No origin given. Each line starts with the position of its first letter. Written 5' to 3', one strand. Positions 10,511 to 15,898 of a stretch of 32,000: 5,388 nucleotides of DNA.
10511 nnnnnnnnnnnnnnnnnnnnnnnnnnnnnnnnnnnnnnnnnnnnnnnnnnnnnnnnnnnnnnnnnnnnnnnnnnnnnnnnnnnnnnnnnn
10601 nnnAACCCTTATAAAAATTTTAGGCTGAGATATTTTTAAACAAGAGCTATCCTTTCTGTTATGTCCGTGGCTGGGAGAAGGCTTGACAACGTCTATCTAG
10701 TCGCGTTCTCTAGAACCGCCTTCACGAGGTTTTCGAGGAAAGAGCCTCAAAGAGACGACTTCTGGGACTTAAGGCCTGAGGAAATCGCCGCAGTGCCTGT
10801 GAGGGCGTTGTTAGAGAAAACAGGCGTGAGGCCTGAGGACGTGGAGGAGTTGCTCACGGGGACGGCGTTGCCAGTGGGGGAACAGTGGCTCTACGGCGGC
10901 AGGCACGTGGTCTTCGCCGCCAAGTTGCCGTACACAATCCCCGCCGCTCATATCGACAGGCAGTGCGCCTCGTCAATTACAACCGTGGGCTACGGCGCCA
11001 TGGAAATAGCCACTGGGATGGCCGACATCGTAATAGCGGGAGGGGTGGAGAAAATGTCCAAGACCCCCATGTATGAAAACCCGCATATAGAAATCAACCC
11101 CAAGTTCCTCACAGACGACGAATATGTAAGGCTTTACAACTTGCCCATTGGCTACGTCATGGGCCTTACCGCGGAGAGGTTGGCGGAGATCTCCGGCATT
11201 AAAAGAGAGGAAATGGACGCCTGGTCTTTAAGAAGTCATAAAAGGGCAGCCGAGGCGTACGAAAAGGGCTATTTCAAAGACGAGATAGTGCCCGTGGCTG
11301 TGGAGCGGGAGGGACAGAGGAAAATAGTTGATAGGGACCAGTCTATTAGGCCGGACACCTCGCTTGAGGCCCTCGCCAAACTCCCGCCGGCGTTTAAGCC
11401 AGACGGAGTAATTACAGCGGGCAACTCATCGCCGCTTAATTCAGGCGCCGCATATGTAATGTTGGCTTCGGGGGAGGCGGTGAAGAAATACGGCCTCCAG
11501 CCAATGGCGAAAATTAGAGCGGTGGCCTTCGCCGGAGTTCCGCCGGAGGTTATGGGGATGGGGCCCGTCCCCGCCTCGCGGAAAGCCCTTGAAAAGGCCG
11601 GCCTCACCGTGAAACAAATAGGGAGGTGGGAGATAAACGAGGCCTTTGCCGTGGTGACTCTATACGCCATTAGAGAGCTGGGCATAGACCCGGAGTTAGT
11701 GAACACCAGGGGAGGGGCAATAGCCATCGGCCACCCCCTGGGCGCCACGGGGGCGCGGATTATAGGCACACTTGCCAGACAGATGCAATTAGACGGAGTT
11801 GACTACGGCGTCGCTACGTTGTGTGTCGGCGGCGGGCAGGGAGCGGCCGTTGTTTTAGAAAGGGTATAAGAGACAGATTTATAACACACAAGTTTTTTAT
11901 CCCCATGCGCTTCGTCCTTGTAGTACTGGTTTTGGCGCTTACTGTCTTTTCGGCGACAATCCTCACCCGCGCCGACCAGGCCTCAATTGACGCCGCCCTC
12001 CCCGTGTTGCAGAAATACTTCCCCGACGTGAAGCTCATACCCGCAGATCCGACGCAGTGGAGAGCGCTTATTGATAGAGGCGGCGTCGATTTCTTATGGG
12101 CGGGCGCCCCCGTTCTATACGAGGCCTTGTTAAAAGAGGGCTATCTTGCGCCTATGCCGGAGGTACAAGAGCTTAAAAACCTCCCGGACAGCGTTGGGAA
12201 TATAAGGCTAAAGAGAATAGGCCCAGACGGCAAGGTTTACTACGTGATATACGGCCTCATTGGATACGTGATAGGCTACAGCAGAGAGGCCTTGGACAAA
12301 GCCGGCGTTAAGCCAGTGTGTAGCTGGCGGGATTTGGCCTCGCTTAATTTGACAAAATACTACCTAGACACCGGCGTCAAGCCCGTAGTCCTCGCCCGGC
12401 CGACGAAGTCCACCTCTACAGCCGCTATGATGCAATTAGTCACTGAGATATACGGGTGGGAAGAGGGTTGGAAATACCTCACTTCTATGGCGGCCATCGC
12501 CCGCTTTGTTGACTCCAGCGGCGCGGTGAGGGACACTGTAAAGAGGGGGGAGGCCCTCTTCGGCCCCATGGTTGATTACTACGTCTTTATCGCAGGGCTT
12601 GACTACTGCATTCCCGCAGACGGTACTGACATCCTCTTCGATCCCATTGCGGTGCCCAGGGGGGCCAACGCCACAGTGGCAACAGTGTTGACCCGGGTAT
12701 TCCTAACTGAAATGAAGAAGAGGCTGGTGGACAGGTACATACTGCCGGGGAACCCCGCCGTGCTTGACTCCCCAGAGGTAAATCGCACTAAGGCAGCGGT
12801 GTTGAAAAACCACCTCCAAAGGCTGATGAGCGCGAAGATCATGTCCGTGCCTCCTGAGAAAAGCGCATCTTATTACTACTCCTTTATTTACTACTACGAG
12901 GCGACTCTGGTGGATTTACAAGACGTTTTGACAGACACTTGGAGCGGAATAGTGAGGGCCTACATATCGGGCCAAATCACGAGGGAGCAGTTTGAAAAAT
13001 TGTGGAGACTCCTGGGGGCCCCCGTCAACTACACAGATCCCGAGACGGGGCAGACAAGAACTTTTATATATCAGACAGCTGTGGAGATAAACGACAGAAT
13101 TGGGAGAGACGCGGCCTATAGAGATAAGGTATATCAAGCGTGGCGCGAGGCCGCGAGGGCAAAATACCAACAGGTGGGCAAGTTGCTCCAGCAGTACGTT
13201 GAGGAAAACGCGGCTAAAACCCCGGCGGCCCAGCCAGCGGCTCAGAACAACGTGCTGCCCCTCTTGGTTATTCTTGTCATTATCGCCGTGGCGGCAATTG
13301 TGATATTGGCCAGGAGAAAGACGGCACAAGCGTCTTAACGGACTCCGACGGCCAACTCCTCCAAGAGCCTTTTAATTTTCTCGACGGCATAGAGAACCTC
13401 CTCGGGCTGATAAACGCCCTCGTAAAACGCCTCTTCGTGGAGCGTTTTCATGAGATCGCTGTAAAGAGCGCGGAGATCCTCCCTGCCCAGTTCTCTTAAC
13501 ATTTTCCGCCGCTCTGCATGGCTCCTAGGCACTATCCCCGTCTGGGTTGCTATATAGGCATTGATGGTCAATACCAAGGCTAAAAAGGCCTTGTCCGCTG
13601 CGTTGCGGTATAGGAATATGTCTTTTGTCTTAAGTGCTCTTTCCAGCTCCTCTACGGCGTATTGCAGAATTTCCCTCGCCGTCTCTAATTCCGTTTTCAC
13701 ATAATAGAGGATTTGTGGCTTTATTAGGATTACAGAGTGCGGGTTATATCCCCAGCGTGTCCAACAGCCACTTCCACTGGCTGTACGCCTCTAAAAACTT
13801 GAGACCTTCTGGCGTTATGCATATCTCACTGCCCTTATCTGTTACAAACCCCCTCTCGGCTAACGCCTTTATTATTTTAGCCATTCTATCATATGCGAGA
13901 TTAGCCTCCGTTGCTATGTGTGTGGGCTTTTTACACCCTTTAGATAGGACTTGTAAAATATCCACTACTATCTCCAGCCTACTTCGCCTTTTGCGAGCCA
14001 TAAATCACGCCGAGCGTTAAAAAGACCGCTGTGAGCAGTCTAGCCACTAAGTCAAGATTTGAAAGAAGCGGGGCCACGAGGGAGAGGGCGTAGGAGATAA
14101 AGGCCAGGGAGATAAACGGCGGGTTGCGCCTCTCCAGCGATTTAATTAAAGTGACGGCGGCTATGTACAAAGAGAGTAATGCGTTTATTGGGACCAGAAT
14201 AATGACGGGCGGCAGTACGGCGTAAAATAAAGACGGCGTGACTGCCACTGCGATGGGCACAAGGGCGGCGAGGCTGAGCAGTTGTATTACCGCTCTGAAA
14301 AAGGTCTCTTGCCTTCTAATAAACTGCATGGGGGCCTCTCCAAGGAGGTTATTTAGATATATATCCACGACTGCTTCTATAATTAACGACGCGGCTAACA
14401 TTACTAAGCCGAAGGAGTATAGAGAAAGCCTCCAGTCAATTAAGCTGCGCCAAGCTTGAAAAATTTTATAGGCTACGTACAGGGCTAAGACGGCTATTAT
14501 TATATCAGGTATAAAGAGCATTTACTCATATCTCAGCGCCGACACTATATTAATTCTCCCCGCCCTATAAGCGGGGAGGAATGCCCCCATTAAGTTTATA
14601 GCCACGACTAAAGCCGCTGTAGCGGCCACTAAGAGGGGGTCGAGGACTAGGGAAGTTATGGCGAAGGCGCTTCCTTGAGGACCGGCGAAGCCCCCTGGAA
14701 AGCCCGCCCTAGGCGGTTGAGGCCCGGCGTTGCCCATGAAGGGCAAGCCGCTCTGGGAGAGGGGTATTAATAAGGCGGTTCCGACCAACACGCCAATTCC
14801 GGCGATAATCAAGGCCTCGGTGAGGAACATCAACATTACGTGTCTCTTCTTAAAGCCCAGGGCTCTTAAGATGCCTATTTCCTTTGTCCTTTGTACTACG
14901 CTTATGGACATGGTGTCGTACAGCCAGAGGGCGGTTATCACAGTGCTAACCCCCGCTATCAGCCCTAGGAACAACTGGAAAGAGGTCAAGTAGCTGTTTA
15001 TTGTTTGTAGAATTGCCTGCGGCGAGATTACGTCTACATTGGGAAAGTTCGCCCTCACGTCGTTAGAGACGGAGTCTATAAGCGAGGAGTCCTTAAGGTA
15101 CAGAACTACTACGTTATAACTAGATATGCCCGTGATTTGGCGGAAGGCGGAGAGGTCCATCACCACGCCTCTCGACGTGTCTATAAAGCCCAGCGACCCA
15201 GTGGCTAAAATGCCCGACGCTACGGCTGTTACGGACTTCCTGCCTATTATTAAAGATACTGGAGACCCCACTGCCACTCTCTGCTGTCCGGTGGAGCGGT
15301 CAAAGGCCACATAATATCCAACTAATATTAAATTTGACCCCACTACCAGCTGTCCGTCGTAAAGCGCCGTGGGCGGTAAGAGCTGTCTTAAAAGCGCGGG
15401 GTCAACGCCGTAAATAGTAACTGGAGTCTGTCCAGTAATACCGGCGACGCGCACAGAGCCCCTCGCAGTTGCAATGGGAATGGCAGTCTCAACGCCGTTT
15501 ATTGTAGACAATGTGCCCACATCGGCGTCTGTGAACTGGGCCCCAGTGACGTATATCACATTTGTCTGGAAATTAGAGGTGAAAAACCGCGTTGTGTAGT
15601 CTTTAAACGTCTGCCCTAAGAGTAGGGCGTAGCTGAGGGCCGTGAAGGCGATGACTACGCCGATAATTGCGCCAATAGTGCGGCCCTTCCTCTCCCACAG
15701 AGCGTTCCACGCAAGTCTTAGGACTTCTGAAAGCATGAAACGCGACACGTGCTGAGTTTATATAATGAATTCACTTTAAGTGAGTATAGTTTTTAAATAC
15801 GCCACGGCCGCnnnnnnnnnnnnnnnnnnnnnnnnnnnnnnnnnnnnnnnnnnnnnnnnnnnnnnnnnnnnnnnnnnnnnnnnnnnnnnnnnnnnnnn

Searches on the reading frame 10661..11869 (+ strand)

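Call 19: search_protein_families(library=pfam, proteins=[window:10661-11869:+], max_evalue=0.001)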
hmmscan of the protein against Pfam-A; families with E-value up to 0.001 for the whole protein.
window:10661-11869:+ (402 aa): 4 families
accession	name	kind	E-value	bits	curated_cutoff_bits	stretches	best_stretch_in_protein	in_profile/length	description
PF00108.29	Thiolase_N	-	6.3e-64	216.3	26.4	1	11-270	1-258/260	Thiolase, N-terminal domain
PF02803.24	Thiolase_C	-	2.6e-47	159.9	27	1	280-401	2-123/123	Thiolase, C-terminal domain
PF00109.32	ketoacyl-synt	-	1.3e-05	25.4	20.8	1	94-133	166-205/252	Beta-ketoacyl synthase, N-terminal domain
PF22691.2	Thiolase_C_1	-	2e-05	24.8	28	0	304-342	22-60/144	Thiolase C-terminal domain-like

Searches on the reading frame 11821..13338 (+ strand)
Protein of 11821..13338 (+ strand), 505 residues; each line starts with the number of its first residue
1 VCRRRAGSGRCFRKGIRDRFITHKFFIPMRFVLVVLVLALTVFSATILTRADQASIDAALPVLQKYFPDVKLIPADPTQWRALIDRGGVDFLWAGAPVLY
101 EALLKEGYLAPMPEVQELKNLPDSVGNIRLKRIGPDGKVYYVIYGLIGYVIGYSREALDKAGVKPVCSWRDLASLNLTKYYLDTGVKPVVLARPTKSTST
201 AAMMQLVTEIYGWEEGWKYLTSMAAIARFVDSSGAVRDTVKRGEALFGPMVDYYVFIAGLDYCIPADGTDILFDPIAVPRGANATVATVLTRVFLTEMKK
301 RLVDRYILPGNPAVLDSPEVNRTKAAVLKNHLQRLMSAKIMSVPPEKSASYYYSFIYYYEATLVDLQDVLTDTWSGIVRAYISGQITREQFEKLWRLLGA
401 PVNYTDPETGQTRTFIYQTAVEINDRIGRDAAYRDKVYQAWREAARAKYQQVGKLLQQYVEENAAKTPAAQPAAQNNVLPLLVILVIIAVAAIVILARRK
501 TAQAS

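Call 19: search_protein_families(library=pfam, proteins=[window:11821-13338:+], max_evalue=0.001)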
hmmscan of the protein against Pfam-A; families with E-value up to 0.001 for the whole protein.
window:11821-13338:+ (505 aa): 2 families
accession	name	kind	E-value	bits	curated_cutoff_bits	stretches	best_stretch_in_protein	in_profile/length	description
PF13416.11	SBP_bac_8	-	1.1e-09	38.9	27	1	89-324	40-275/279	Bacterial extracellular solute-binding protein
PF13343.11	SBP_bac_6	-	4.2e-08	33.4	24.6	1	99-309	20-218/245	Bacterial extracellular solute-binding protein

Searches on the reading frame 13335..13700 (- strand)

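Call 19: search_protein_families(library=pfam, proteins=[window:13335-13700:-], max_evalue=0.001)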
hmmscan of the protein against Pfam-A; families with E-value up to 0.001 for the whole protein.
window:13335-13700:- (121 aa): 1 family
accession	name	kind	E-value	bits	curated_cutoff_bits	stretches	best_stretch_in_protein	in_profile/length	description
PF05942.16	PaREP1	-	1.6e-09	38.1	24.4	1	12-113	3-115/115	Archaeal PaREP1/PaREP8 family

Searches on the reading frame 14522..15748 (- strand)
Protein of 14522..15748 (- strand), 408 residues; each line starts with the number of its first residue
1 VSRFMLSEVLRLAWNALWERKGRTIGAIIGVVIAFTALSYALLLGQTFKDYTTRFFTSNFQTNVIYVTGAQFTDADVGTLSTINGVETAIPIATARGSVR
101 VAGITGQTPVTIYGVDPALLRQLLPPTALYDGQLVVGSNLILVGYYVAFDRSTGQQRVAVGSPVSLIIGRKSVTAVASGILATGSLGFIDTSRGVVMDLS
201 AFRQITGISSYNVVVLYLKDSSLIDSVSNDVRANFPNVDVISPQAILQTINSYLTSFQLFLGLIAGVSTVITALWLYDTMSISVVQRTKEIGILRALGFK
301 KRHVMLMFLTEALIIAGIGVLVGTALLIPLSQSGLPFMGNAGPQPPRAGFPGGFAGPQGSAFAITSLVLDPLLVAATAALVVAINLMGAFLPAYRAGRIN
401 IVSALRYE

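Call 19: search_protein_families(library=pfam, proteins=[window:14522-15748:-], max_evalue=0.001)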
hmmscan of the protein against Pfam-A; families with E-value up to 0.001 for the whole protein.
window:14522-15748:- (408 aa): 2 families
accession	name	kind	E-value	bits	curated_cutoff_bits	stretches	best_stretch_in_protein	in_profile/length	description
PF02687.27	FtsX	-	4.7e-15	56.1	25.5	1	263-401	2-120/120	FtsX-like permease C-terminal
PF12704.14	MacB_PCD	-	1.1e-10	42.6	27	1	24-233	1-206/207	MacB-like periplasmic core domain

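Call 80: search_protein_families(library=padloc, proteins=[window:14522-15748:-], max_evalue=0.01)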
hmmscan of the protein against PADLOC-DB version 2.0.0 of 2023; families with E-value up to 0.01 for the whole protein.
window:14522-15748:- (408 aa): 2 families
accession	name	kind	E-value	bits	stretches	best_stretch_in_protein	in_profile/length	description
PDLC01991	CARF_m8--CARF_LolE_TM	-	1e-05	21.9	1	267-323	442-498/810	-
PDLC01990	CARF_m8--CARF_Beta-galactosidase_LolE_TM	-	0.00077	14.8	1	233-324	1385-1475/1791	-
